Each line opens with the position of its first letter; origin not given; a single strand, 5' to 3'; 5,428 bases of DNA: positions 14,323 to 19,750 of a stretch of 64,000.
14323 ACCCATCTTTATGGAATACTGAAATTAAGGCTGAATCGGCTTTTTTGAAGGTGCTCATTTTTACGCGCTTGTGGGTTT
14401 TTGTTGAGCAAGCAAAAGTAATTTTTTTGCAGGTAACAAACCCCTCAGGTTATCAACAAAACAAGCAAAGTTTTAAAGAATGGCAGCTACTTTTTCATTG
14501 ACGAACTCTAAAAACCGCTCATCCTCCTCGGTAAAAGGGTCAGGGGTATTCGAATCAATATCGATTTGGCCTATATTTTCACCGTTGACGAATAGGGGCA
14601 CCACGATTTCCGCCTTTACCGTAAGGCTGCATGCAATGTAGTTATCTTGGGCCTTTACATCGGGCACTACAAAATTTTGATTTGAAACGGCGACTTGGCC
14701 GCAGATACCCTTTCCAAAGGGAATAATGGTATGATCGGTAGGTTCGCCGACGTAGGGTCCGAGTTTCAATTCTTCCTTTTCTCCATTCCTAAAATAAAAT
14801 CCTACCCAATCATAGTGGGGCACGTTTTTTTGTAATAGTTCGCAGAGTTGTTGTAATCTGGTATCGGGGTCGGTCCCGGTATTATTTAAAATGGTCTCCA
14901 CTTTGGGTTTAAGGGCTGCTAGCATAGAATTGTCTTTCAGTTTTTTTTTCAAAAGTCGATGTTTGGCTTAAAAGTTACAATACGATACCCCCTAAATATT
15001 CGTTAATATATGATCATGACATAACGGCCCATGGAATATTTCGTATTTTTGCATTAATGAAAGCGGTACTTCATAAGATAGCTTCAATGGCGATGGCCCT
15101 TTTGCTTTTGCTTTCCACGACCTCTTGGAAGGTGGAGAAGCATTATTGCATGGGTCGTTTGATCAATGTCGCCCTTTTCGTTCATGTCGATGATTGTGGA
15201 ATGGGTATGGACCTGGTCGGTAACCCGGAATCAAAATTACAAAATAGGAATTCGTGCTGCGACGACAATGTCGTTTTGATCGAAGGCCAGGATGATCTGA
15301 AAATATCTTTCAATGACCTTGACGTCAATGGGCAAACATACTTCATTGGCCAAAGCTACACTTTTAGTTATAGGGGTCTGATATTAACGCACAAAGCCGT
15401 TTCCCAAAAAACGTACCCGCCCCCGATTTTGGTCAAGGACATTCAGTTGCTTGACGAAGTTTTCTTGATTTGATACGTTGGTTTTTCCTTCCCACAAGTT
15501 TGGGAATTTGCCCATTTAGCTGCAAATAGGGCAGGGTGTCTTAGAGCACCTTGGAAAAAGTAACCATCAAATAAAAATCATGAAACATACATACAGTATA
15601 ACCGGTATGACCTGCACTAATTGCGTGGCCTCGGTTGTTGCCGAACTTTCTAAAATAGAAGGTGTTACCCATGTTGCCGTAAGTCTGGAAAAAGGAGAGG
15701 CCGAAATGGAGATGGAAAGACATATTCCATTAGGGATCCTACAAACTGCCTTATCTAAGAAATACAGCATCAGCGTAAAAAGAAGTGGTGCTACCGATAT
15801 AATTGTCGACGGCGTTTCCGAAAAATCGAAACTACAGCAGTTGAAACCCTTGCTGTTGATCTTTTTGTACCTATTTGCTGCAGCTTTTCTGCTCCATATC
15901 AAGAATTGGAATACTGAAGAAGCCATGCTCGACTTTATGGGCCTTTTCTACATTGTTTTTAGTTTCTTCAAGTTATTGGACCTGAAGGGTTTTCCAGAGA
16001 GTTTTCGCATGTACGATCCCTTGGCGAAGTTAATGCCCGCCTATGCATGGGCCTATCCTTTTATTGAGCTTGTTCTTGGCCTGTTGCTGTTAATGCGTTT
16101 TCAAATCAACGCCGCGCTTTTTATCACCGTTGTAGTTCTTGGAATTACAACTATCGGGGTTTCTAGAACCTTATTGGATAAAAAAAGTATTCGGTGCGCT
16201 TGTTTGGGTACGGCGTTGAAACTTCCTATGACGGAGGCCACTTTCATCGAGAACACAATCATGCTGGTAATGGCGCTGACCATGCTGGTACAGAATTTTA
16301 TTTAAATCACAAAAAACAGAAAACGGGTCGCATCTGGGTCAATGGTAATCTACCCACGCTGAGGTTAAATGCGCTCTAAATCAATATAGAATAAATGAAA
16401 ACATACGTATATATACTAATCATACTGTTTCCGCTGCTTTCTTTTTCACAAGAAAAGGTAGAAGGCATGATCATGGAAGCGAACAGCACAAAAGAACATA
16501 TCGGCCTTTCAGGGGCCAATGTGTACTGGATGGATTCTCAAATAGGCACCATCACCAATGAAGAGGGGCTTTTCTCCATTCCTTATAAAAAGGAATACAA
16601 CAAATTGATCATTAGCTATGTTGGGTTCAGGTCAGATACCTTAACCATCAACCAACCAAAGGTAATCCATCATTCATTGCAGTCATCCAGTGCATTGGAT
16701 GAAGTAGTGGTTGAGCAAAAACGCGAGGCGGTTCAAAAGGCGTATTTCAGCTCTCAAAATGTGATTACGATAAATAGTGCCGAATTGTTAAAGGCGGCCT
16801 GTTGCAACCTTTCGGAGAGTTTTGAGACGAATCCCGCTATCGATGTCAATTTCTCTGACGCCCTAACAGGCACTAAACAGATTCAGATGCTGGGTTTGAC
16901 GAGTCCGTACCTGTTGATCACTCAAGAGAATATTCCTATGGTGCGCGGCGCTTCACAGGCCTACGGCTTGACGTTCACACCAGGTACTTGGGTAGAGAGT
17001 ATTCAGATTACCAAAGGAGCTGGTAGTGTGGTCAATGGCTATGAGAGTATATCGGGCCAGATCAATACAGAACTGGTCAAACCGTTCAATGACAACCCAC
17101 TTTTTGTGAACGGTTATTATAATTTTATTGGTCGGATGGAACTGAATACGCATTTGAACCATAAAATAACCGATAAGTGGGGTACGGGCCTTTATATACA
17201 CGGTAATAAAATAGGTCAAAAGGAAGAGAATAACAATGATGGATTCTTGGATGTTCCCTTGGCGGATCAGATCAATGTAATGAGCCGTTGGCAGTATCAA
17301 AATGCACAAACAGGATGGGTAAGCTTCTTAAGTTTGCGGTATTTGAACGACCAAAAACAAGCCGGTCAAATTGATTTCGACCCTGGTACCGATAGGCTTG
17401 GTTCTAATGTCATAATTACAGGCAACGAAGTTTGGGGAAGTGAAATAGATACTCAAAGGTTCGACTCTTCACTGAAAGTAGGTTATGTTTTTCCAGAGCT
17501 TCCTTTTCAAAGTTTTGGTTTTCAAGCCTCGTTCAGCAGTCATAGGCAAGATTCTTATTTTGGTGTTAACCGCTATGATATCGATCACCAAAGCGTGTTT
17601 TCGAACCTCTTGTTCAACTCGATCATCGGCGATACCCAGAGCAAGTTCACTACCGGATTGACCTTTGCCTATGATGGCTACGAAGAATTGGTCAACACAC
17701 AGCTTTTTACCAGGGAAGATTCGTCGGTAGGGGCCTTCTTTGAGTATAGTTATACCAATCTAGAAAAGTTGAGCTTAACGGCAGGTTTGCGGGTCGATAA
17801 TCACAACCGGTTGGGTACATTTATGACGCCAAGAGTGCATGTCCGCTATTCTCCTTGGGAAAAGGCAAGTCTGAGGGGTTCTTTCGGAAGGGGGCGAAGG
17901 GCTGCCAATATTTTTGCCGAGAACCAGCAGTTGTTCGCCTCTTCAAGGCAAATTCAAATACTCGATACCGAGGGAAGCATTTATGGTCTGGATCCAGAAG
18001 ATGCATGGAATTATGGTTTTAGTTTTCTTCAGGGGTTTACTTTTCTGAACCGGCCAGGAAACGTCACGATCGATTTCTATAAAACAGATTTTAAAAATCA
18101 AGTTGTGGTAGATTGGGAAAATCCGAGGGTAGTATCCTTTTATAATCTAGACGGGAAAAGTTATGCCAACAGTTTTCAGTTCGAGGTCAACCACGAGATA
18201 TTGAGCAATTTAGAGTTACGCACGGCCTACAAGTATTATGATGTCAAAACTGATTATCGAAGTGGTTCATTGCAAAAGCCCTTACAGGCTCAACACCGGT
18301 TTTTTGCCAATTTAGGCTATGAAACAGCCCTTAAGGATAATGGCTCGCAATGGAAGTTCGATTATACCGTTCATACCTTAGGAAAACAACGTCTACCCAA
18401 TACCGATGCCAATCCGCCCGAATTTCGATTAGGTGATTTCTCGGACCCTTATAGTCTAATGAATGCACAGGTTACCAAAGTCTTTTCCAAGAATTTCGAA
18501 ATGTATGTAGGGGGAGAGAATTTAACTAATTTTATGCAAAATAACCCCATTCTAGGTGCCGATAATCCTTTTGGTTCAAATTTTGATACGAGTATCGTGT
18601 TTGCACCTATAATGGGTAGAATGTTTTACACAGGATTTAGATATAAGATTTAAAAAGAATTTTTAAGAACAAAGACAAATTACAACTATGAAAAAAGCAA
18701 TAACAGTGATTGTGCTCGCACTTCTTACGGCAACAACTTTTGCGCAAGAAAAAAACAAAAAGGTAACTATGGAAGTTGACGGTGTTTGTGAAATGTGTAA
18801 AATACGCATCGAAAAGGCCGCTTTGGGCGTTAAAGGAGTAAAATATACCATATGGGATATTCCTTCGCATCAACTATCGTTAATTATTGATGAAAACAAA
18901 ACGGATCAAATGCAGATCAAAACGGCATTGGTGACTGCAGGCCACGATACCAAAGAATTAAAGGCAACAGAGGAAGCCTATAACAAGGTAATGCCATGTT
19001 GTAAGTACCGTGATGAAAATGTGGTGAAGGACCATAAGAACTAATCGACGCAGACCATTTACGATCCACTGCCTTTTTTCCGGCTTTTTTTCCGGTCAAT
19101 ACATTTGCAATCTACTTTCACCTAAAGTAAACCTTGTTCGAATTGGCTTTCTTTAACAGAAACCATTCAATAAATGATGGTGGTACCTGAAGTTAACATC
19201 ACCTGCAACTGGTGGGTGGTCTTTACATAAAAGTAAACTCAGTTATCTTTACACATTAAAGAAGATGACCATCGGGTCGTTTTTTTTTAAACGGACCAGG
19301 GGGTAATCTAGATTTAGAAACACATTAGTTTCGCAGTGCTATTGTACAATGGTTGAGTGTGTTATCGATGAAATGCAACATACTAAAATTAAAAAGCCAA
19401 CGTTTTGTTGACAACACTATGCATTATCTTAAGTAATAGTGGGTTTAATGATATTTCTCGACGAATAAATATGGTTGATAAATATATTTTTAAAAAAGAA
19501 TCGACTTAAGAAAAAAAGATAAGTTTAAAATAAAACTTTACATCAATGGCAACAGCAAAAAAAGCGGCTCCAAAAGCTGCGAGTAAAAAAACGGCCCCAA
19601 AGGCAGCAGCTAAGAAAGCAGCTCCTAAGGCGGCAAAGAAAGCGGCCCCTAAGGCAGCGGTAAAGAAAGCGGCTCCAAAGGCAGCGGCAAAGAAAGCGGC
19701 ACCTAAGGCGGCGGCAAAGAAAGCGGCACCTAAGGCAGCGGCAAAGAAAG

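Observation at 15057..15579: HYC_CC_PP protein plus a cloverleaf intergenic RNA: candidate metal-sensing leader-peptide switch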

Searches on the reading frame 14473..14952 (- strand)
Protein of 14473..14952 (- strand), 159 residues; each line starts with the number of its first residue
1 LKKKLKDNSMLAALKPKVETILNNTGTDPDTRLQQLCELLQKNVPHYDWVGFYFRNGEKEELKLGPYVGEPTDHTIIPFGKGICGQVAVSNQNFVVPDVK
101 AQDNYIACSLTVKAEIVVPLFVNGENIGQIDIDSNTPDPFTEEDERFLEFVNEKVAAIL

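Call 3: search_protein_families(library=ncbifam, proteins=[window:14473-14952:-], max_evalue=0.01)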
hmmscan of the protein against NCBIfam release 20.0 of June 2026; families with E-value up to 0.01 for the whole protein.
window:14473-14952:- (159 aa): 2 families
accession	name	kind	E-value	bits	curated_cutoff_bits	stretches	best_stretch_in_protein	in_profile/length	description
NF038230.1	Regu_Geo_Pelo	equivalog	2.2e-05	22.5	1200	1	81-156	434-513/935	GPMC system transcriptional regulator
TIGR01817.1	nifA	equivalog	0.001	17.9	528.85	1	67-156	59-153/534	nif-specific transcriptional activator NifA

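Call 4: search_protein_families(library=pfam, proteins=[window:14473-14952:-], max_evalue=0.01)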
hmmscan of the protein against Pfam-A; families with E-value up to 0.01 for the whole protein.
window:14473-14952:- (159 aa): 3 families
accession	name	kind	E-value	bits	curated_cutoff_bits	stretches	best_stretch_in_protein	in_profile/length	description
PF01590.32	GAF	-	1.4e-13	51.9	22.4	1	28-157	1-131/133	GAF domain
PF13185.12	GAF_2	-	2.9e-13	50.6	28.6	1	27-157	2-133/136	GAF domain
PF13492.12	GAF_3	-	0.0089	16.9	27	0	29-149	2-117/129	GAF domain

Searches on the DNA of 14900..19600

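Call 6: search_rna_families(source=window, start=14900, end=19600, threshold=evalue, max_evalue=10, show_alignments=3)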
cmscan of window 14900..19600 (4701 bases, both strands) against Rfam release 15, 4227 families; matches with E-value up to 10: 4.
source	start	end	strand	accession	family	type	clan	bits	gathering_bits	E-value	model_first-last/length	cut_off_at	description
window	15461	15592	+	RF02192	TCL6_2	Gene; lncRNA;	-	21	45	2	1-126/126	no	T-cell leukemia/lymphoma 6 conserved region 2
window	17435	17504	+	RF01280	snoR14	Gene; snRNA; snoRNA; CD-box;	CL00076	20.4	40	1.8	1-84/84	no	Small nucleolar RNA snoR14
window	16499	16651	+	RF00518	speF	Cis-reg; leader;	-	19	37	0.1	1-153/153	no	speF leader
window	15173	15193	-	RF02946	cow-rumen-1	Gene; sRNA;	-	16.8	53.4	3.5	1-61/61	no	cow-rumen-1 RNA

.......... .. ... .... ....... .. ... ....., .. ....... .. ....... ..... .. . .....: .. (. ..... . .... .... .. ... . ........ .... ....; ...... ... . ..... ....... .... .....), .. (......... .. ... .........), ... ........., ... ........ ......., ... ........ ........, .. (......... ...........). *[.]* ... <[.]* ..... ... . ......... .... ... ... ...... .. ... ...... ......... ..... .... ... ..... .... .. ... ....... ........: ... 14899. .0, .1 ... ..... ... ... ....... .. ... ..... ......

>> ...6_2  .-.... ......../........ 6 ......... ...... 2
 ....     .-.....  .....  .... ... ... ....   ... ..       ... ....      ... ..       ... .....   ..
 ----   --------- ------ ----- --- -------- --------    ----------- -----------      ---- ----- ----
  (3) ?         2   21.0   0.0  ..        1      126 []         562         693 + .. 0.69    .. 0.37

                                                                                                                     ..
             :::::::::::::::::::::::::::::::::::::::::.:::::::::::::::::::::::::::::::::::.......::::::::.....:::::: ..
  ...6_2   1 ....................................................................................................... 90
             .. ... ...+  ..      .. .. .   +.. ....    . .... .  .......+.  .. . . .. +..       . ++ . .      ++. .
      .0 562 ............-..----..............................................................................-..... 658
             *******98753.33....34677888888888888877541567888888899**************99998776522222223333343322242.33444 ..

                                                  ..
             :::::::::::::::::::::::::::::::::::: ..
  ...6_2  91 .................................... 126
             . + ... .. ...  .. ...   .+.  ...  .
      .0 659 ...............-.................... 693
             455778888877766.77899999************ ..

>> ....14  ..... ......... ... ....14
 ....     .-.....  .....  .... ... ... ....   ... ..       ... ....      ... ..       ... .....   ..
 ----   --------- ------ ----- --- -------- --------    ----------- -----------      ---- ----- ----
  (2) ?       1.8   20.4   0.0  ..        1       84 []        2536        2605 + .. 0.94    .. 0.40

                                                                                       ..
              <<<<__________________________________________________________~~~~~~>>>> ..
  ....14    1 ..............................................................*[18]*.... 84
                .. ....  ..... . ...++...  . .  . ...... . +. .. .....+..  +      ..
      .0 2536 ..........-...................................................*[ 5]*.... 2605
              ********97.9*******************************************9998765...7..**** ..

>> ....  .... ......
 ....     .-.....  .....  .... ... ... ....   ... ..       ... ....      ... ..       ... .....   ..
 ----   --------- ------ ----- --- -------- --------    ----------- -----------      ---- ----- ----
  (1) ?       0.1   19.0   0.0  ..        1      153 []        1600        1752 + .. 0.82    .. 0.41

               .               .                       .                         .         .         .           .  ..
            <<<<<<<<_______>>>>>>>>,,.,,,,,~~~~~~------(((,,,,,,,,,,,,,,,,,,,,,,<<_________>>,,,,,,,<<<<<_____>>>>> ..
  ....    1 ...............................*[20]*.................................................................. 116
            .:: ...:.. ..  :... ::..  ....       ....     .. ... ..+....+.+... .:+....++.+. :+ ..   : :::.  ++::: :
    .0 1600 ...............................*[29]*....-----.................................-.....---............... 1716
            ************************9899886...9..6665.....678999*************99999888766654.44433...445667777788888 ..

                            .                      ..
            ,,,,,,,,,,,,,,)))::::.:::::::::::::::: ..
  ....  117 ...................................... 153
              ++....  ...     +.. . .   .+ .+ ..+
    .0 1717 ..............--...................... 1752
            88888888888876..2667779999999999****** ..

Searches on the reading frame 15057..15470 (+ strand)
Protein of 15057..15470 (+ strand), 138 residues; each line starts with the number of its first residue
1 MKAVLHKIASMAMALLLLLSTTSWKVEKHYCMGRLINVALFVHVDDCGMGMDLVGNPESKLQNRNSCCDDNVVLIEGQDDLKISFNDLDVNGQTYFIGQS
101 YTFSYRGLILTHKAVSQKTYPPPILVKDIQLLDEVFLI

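Call 3: search_protein_families(library=ncbifam, proteins=[window:15057-15470:+], max_evalue=0.01)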
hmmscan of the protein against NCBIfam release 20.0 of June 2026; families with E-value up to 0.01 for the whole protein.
window:15057-15470:+ (138 aa): 1 family
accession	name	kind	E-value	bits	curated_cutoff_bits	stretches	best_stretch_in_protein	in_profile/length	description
NF047658.1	HYC_CC_PP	subfamily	3e-26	92.4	28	1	6-138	1-131/131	HYC_CC_PP family protein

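Call 4: search_protein_families(library=pfam, proteins=[window:15057-15470:+], max_evalue=0.01)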
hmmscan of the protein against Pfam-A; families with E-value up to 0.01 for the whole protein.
window:15057-15470:+ (138 aa): 0 families

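Call 56: find_homologous_proteins(query=window:15057-15470:+, max_evalue=0.001)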
Query window:15057-15470:+ (138 aa): 228 proteins with E <= 0.001 among 236 candidates; the best 120 are listed.
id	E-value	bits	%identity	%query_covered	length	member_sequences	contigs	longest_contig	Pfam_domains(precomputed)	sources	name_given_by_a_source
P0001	6.5e-87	306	100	100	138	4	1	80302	PF26622.1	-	-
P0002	8.4e-78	277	91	100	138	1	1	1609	PF26622.1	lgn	-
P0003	6.3e-70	251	90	91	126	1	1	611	PF26622.1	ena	-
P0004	5.4e-68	245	82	100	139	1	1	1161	PF26622.1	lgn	-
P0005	2.3e-50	188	66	100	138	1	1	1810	PF26622.1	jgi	jgi:hypothetical protein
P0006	2.7e-47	178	59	100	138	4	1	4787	PF26622.1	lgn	-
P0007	4.4e-47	177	57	100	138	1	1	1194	PF26622.1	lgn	-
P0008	5.8e-47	177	61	100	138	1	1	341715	PF26622.1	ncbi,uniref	ncbi:HYC_CC_PP family protein [Maribacter sp. 2308TA10-17]|uniref:HYC_CC_PP family protein n=1 Tax=M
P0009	6.8e-46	173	61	100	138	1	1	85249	PF26622.1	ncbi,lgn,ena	-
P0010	1.4e-45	172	61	100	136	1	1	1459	PF26622.1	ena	-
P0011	1.5e-45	172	57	100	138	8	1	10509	PF26622.1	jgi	jgi:hypothetical protein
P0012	2.4e-45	172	60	100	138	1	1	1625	PF26622.1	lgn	-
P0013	5.2e-45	171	59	100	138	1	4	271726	PF26622.1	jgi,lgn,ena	-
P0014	5.3e-45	171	58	100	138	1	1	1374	PF26622.1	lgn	-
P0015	6.4e-45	170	61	100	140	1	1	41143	PF26622.1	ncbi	ncbi:MAG: hypothetical protein AB8B59_04965 [Maribacter sp.]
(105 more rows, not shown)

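Call 69: find_encoding_contigs(protein=P0002, flank=1500, max_places=3)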
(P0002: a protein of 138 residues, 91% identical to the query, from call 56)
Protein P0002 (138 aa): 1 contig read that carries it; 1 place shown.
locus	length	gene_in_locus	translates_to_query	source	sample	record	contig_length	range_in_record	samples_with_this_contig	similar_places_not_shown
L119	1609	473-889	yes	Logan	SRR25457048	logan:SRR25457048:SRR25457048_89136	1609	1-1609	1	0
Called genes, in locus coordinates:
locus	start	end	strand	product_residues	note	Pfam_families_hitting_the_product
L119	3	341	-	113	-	?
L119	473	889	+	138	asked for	PF26622:DUF8199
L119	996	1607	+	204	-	?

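Call 70: find_encoding_contigs(protein=P0004, flank=1500, max_places=3)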
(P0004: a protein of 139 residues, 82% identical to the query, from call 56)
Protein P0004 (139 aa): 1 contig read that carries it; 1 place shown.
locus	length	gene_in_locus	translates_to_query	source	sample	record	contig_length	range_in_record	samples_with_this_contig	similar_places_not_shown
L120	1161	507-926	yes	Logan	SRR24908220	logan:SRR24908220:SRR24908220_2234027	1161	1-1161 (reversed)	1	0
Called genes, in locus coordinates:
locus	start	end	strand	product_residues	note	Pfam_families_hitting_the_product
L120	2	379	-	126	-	?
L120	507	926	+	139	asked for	PF26622:DUF8199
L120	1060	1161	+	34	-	?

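Call 71: find_encoding_contigs(protein=P0005, flank=1500, max_places=3)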
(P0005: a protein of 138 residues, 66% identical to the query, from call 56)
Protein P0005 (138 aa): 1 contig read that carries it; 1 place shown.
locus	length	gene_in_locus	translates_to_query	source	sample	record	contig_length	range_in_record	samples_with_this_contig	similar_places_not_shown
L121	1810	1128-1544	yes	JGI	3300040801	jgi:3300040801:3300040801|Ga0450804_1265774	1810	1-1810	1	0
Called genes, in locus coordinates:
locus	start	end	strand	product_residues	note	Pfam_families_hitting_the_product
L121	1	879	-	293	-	?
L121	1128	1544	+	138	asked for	PF26622:DUF8199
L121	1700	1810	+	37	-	?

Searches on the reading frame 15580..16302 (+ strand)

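Call 3: search_protein_families(library=ncbifam, proteins=[window:15580-16302:+], max_evalue=0.01)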
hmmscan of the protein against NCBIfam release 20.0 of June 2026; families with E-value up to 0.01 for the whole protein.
window:15580-16302:+ (241 aa): 12 families
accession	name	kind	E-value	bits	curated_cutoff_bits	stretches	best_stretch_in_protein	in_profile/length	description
NF047957.1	CopZ_AFE_1862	equivalog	4.1e-10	39.9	85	1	6-44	4-42/62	CopZ family metallochaperone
NF033795.1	chaper_CopZ_Bs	exception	1e-09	38.4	91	1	3-46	2-45/66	copper chaperone CopZ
NF033794.2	chaper_CopZ_Eh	exception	4.6e-09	36.3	95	1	2-44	1-43/68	copper chaperone CopZ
NF010311.1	PRK13748.1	subfamily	2.6e-08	33.2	600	1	4-66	2-65/560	mercury(II) reductase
TIGR00003.1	TIGR00003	subfamily_domain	3.4e-08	33.6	62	1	2-46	1-45/66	copper ion binding protein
NF033556.1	MerTP_fusion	equivalog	3.7e-08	33.2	180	1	3-46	122-165/186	mercuric transport protein MerTP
NF041115.1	UxxU_metal_bind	equivalog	1.2e-07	31.8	95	1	5-43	8-46/74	metal-binding (seleno)protein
NF045576.1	BT_3928_fam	equivalog_domain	2.4e-06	26.9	250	1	120-238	9-132/358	BT_3928 family protein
NF033781.1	chaper_CopP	exception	1.5e-05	25.1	112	1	3-45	2-44/65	copper-binding metallochaperone CopP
TIGR02052.1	MerP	equivalog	0.00016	22.1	92.55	1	4-41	26-63/92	mercury resistance system periplasmic binding protein MerP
NF008262.1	PRK11033.1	equivalog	0.0065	15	1005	1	2-110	42-145/731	zinc/cadmium/mercury/lead-transporting ATPase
NF045683.1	MerT_CopZ_Se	exception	0.0078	15.7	375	0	4-42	165-203/235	MerT/CopZ fusion-like heavy metal transport selenoprotein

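Call 4: search_protein_families(library=pfam, proteins=[window:15580-16302:+], max_evalue=0.01)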
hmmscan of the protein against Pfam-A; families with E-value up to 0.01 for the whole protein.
window:15580-16302:+ (241 aa): 2 families
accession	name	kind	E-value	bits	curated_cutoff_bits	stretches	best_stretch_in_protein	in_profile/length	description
PF07291.16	MauE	-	1.1e-16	61.8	27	1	119-237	11-127/128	Methylamine utilisation protein MauE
PF00403.32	HMA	-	1.9e-08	35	24.8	1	4-42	1-39/62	Heavy-metal-associated domain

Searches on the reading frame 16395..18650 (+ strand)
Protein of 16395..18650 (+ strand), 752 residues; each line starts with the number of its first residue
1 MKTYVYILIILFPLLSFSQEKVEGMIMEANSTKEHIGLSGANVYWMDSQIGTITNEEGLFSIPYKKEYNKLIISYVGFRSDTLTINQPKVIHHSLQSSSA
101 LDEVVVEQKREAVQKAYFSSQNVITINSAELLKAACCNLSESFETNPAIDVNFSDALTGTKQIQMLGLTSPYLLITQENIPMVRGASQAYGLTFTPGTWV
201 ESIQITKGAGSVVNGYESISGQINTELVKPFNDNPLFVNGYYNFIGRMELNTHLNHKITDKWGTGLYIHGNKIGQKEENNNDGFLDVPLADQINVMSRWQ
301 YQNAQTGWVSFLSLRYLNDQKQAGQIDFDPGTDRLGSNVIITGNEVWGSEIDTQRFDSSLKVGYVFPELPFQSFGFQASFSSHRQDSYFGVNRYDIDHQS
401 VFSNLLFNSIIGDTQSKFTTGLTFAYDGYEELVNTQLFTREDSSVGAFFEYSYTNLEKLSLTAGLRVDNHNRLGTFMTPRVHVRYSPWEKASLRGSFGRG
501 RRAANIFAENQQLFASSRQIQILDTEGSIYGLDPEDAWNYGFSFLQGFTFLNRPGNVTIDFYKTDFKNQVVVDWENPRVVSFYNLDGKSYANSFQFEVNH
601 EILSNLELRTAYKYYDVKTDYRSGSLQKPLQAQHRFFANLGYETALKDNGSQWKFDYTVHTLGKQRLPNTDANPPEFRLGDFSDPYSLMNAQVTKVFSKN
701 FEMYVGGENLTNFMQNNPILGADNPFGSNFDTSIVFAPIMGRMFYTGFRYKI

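Call 3: search_protein_families(library=ncbifam, proteins=[window:16395-18650:+], max_evalue=0.01)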
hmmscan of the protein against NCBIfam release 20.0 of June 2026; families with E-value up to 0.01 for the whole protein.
window:16395-18650:+ (752 aa): 10 families
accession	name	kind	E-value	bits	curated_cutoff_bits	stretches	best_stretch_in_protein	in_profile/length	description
NF010012.0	PRK13486.1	equivalog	3.8e-08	32.2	924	1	442-624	382-557/696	TonB-dependent receptor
NF053692.1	BamP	equivalog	6.2e-08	32.4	230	1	1-124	1-127/251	BamP family beta-barrel-assembly machinery protein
NF010011.0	PRK13484.1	equivalog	1e-07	30.6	1197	1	447-512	387-452/682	IreA family TonB-dependent siderophore receptor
NF010010.0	PRK13483.1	equivalog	1.2e-07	30.1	927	1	418-704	342-627/660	ligand-gated channel protein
NF050067.1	TonBEntbctnRecCfrA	equivalog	1.7e-07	29.9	1200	1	443-505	390-452/698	TonB-dependent ferric enterobactin receptor CfrA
NF007478.2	PRK10064.1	equivalog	4e-06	25.4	745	1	422-551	336-468/663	catecholate siderophore receptor CirA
NF010051.0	PRK13528.1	subfamily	8.6e-06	24.3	583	1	445-711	425-698/727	FepA family TonB-dependent siderophore receptor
NF010048.1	PRK13524.1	subfamily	1.4e-05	23.8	493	1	441-576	431-569/744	FepA family TonB-dependent siderophore receptor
NF010038.0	PRK13513.1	equivalog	4.9e-05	22.1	942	1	444-571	363-487/659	ligand-gated channel protein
TIGR01785.1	TonB-hemin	subfamily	0.00038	19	316.85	1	101-227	1-128/677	TonB-dependent heme/hemoglobin receptor family protein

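Call 4: search_protein_families(library=pfam, proteins=[window:16395-18650:+], max_evalue=0.01)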
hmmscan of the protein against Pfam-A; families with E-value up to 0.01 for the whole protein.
window:16395-18650:+ (752 aa): 3 families
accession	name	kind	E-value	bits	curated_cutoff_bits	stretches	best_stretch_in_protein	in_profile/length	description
PF00593.30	TonB_dep_Rec_b-barrel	-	9.6e-24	85.5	27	1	292-710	60-436/436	TonB dependent receptor-like, beta-barrel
PF13715.12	CarbopepD_reg_2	-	8.5e-12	45.4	32.2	1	24-106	3-88/88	CarboxypepD_reg-like domain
PF07715.20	Plug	-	2e-07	31.9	23.9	1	119-221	5-106/107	TonB-dependent Receptor Plug Domain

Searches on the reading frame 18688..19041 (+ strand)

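Call 3: search_protein_families(library=ncbifam, proteins=[window:18688-19041:+], max_evalue=0.01)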
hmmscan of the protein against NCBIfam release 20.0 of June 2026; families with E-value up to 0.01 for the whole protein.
window:18688-19041:+ (118 aa): 7 families
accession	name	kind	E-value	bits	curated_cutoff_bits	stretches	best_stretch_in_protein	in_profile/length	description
NF045683.1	MerT_CopZ_Se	exception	1.6e-05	24.5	375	1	9-87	147-226/235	MerT/CopZ fusion-like heavy metal transport selenoprotein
TIGR02052.1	MerP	equivalog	4.4e-05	23.9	92.55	1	1-86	1-86/92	mercury resistance system periplasmic binding protein MerP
NF033795.1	chaper_CopZ_Bs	exception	0.00015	21.9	91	1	25-88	1-65/66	copper chaperone CopZ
TIGR00003.1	TIGR00003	subfamily_domain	0.00015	21.9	62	1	25-87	1-64/66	copper ion binding protein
NF033556.1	MerTP_fusion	equivalog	0.0012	18.5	180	1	16-86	112-183/186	mercuric transport protein MerTP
NF041115.1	UxxU_metal_bind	equivalog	0.0053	16.9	95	1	23-81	3-62/74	metal-binding (seleno)protein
NF033775.1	P_type_ZntA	exception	0.0092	14.3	1240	0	17-99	41-122/732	Zn(II)/Cd(II)/Pb(II) translocating P-type ATPase ZntA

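Call 4: search_protein_families(library=pfam, proteins=[window:18688-19041:+], max_evalue=0.01)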
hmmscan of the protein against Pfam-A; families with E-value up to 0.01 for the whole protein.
window:18688-19041:+ (118 aa): 0 families
